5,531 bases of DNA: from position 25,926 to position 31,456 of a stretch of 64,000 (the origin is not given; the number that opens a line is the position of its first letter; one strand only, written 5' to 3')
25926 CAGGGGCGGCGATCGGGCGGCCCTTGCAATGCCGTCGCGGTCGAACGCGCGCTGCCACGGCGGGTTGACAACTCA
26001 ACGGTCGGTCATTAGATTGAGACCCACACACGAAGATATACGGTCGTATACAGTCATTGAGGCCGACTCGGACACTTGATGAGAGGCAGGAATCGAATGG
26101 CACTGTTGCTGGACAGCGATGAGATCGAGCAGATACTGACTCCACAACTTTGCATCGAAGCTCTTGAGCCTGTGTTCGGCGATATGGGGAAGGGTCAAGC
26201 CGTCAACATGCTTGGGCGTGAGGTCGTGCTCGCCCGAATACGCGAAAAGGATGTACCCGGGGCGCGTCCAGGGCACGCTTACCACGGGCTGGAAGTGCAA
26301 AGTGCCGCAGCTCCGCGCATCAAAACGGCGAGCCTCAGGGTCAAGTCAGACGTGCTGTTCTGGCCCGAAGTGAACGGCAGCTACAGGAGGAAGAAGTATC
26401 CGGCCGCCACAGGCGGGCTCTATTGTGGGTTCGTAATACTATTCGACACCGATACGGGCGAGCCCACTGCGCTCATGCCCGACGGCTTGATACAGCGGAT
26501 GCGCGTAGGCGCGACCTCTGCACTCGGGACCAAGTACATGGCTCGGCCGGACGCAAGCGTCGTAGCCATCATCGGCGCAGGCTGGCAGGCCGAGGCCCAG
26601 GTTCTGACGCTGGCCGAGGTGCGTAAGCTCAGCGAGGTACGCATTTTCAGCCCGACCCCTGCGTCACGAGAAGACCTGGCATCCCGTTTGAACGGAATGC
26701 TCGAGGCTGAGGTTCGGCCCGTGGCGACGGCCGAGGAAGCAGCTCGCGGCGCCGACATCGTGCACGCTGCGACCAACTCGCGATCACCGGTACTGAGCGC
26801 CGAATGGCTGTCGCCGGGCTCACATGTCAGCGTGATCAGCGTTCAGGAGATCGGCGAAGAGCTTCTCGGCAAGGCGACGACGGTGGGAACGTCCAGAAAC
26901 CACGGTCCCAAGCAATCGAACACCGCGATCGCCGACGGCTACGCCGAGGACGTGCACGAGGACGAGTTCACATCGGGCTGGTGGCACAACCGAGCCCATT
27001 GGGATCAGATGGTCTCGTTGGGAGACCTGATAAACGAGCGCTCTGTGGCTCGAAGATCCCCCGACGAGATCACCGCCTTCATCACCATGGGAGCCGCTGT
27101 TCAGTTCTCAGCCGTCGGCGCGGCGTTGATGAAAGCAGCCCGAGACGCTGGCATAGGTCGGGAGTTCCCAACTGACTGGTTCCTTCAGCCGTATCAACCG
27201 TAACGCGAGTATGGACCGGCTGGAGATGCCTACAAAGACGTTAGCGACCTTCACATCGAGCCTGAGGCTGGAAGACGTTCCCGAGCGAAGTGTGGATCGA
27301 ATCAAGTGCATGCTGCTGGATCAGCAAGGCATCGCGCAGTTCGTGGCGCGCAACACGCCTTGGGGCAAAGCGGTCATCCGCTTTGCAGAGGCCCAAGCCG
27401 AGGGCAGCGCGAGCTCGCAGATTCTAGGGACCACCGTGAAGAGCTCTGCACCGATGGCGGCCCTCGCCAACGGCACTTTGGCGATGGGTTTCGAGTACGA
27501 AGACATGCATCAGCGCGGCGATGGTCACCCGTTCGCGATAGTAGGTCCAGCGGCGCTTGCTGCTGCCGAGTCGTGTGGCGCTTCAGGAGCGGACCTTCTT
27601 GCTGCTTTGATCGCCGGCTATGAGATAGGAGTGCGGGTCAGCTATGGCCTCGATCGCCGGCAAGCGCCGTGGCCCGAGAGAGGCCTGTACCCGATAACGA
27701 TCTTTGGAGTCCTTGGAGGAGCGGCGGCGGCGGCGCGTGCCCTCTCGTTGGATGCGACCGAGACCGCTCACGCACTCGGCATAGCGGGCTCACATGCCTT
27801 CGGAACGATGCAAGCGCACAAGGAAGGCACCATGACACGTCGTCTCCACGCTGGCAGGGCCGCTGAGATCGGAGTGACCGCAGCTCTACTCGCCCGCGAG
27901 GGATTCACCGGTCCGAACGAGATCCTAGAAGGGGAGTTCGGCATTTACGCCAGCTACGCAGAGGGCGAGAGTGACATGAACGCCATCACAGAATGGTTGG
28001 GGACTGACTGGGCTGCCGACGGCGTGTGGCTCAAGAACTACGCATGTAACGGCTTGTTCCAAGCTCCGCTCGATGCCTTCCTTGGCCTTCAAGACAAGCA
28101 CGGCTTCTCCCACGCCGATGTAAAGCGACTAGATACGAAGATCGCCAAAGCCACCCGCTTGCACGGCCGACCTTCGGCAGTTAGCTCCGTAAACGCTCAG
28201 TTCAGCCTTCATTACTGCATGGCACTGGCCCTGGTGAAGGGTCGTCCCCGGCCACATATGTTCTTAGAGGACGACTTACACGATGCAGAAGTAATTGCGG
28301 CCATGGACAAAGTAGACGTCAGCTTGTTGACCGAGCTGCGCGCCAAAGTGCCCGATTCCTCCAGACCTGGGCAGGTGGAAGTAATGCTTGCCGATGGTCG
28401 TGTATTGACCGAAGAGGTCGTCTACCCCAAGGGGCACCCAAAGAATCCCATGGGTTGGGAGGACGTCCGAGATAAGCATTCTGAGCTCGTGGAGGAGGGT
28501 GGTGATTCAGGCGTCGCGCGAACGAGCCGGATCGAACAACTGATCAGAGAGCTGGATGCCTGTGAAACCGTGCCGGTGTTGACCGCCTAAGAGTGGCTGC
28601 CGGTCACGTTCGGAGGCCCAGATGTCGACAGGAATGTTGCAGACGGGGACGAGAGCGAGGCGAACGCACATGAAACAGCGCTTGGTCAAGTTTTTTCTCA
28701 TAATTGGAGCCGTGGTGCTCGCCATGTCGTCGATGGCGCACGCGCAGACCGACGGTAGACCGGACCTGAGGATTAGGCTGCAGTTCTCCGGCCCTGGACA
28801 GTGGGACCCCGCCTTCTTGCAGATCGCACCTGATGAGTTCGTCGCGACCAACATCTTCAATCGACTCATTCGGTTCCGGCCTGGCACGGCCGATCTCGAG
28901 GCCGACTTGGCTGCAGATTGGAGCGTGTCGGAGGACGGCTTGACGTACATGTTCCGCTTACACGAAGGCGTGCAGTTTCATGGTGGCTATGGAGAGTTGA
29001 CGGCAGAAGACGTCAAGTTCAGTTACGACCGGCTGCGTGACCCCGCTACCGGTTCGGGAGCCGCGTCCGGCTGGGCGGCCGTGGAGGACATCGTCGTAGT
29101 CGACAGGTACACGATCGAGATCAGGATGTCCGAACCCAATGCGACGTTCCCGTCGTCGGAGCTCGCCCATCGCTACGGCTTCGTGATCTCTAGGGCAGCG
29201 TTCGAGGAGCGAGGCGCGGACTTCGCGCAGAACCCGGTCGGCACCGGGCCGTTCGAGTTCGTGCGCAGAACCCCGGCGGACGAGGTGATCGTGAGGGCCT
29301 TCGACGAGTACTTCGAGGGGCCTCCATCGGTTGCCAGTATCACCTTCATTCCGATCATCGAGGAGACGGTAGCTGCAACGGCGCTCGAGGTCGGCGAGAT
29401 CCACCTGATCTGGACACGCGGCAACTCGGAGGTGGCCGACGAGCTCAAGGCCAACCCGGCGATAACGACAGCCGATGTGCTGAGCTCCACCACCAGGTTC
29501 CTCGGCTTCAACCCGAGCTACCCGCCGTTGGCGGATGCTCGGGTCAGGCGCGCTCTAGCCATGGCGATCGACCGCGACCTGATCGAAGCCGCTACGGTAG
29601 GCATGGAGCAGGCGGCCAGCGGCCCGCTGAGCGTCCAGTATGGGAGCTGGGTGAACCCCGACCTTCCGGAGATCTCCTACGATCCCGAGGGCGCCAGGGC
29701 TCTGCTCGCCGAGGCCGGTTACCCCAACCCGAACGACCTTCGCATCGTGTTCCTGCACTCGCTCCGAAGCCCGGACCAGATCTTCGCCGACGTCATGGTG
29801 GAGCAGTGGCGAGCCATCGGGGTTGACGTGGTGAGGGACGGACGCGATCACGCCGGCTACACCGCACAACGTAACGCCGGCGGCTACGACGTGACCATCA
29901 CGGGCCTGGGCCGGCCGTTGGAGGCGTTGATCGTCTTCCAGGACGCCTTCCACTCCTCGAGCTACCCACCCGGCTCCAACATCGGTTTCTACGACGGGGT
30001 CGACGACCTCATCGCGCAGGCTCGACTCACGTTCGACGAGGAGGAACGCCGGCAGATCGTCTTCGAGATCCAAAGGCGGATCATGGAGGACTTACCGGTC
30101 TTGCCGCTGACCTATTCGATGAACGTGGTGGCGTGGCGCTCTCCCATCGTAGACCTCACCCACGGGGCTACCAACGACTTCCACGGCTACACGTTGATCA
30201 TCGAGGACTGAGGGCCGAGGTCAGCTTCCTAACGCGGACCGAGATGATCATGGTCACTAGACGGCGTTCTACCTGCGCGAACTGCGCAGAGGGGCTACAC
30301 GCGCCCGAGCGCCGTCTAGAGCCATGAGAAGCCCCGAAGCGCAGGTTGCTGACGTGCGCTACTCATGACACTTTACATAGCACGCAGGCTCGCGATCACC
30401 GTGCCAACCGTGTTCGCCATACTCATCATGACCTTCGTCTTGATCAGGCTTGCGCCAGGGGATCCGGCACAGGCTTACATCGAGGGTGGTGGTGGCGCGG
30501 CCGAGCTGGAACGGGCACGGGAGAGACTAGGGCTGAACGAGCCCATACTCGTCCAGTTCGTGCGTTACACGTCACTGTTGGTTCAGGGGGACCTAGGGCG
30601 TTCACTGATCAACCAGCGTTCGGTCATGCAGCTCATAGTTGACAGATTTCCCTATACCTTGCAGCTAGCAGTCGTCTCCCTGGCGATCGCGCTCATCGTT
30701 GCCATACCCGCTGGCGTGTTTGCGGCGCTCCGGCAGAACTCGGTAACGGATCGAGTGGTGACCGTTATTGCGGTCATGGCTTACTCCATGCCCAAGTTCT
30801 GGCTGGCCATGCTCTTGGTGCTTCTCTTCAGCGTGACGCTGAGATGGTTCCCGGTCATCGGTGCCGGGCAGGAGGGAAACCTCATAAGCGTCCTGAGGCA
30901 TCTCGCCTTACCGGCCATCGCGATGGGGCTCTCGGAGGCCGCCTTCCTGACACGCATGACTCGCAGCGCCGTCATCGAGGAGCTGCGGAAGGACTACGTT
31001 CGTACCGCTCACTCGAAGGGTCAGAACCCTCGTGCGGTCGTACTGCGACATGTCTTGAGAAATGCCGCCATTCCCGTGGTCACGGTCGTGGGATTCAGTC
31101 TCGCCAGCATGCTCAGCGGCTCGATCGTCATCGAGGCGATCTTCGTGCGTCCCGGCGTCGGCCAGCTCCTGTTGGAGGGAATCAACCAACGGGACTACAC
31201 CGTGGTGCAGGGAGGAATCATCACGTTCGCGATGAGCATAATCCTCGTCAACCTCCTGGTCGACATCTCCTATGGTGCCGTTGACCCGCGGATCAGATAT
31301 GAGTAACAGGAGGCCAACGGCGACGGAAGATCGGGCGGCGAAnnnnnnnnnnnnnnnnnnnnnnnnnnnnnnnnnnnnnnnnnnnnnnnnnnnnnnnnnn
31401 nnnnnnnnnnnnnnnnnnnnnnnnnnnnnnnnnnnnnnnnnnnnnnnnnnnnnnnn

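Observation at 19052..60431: Phased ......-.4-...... motif marks 11 sites in 8 intergenic regions: a candidate single regulon spanning 41 kb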

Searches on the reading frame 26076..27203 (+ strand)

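Call 7: search_protein_families(library=pfam, proteins=[window:26076-27203:+])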
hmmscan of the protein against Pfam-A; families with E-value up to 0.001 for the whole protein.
window:26076-27203:+ (375 aa): 3 families
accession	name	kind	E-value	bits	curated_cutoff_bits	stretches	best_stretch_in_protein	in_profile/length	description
PF02423.21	OCD_Mu_crystall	-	4.4e-41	141.3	24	1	118-343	87-298/314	Ornithine cyclodeaminase/mu-crystallin family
PF01488.26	Shikimate_DH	-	2.6e-06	28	24.3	1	160-247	12-97/138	Shikimate / quinate 5-dehydrogenase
PF03807.23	F420_oxidored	-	0.00013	23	21.6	1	163-232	2-66/94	NADP oxidoreductase coenzyme F420-dependent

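Call 40: search_protein_families(library=ncbifam, proteins=[window:26076-27203:+], max_evalue=1e-10)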
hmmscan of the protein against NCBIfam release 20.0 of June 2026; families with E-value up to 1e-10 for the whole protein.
window:26076-27203:+ (375 aa): 12 families
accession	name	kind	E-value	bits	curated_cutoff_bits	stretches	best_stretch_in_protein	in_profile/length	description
NF006379.0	PRK08618.1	equivalog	7.7e-37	127.3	417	1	118-364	85-324/326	ornithine cyclodeaminase family protein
TIGR02371.1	ala_DH_arch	equivalog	3.5e-33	115.1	409.15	1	119-363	87-321/325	alanine dehydrogenase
NF006141.0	PRK08291.1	equivalog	9.5e-32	110.3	408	1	117-364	88-328/330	cyclodeaminase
NF045643.1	ImmsucRedBhcD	equivalog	3.3e-31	108.8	500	1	120-362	87-317/321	iminosuccinate reductase BhcD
NF004793.0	PRK06141.1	equivalog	2.6e-30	105.5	322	1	118-254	83-218/314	bifunctional Delta(1)-pyrroline-2-carboxylate/Delta(1)-piperideine-2-carboxylate reductase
TIGR02992.1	ectoine_eutC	equivalog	3.1e-28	98.8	471.65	1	117-363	85-324/326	ectoine utilization protein EutC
TIGR03944.1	dehyd_SbnB_fam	equivalog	1e-26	93.8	326.9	1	120-364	91-324/327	2,3-diaminopropionate biosynthesis protein SbnB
NF005762.1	PRK07589.1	equivalog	2.9e-23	82.4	350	1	118-254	86-223/334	ornithine cyclodeaminase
NF005011.0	PRK06407.1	subfamily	4e-22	78.8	337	1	106-253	66-211/302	ornithine cyclodeaminase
NF004848.0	PRK06199.1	subfamily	1.3e-21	77.1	362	1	120-363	115-369/379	tyramine oxidase subunit B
NF005296.0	PRK06823.1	equivalog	3.5e-17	62.4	438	1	118-353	85-311/315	ornithine cyclodeaminase family protein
NF005603.0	PRK07340.1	equivalog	2.4e-13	50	266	1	118-242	85-207/307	delta(1)-pyrroline-2-carboxylate reductase family protein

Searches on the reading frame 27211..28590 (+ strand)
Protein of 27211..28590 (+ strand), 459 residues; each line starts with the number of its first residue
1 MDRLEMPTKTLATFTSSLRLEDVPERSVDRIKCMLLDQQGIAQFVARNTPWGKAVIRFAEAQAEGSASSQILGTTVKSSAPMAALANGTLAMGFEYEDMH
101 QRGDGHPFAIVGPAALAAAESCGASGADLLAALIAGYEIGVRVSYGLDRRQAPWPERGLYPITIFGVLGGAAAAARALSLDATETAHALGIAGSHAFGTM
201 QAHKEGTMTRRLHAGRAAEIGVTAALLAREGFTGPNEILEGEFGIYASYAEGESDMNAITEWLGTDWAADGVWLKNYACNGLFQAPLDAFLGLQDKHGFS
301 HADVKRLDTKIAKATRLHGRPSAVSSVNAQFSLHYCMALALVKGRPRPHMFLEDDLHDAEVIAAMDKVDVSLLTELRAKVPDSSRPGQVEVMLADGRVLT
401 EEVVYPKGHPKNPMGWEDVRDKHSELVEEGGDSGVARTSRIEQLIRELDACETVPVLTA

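Call 7: search_protein_families(library=pfam, proteins=[window:27211-28590:+])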
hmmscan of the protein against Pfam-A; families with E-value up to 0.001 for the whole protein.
window:27211-28590:+ (459 aa): 2 families
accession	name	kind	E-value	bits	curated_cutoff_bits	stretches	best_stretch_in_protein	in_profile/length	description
PF03972.19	MmgE_PrpD_N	-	1.5e-59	201.6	32.1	1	10-253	2-239/244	MmgE/PrpD N-terminal domain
PF19305.4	MmgE_PrpD_C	-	1.5e-30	106.7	32.1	1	277-441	1-166/173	MmgE/PrpD C-terminal domain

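Call 40: search_protein_families(library=ncbifam, proteins=[window:27211-28590:+], max_evalue=1e-10)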
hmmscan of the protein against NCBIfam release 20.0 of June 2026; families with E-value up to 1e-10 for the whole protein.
window:27211-28590:+ (459 aa): 1 family
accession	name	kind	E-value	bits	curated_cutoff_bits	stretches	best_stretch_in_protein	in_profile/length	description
NF042438.1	PrpD_hiGCgrampos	equivalog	3.7e-11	42.3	950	0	37-410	49-432/499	2-methylcitrate dehydratase PrpD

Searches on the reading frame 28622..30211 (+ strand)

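Call 8: search_protein_families(library=pfam, proteins=[window:28622-30211:+])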
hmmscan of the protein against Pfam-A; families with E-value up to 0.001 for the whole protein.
window:28622-30211:+ (529 aa): 1 family
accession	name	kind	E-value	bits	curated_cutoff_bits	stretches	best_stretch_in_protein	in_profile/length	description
PF00496.27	SBP_bac_5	-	2.8e-77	260.8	32.4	1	92-430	2-347/368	Bacterial extracellular solute-binding proteins, family 5 Middle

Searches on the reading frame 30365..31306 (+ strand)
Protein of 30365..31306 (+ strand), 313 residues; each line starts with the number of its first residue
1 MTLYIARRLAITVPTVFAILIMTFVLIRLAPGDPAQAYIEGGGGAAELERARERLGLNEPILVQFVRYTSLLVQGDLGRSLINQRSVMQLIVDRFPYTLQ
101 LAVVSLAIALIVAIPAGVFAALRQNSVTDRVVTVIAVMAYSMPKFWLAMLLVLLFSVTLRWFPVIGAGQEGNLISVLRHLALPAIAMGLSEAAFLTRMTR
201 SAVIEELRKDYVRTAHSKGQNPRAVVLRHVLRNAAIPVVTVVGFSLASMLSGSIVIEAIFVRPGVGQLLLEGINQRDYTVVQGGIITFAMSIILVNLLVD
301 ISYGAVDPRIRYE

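Call 8: search_protein_families(library=pfam, proteins=[window:30365-31306:+])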
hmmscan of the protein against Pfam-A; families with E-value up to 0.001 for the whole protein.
window:30365-31306:+ (313 aa): 2 families
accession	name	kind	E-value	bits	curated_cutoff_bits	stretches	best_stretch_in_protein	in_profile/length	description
PF00528.27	BPD_transp_1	-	3.6e-43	147.9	26.4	1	113-311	1-183/184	Binding-protein-dependent transport system inner membrane component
PF19300.4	BPD_transp_1_N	-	3.7e-13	50.1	23.8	1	1-102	1-114/114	Binding-prot-dependent transport system membrane comp, N-term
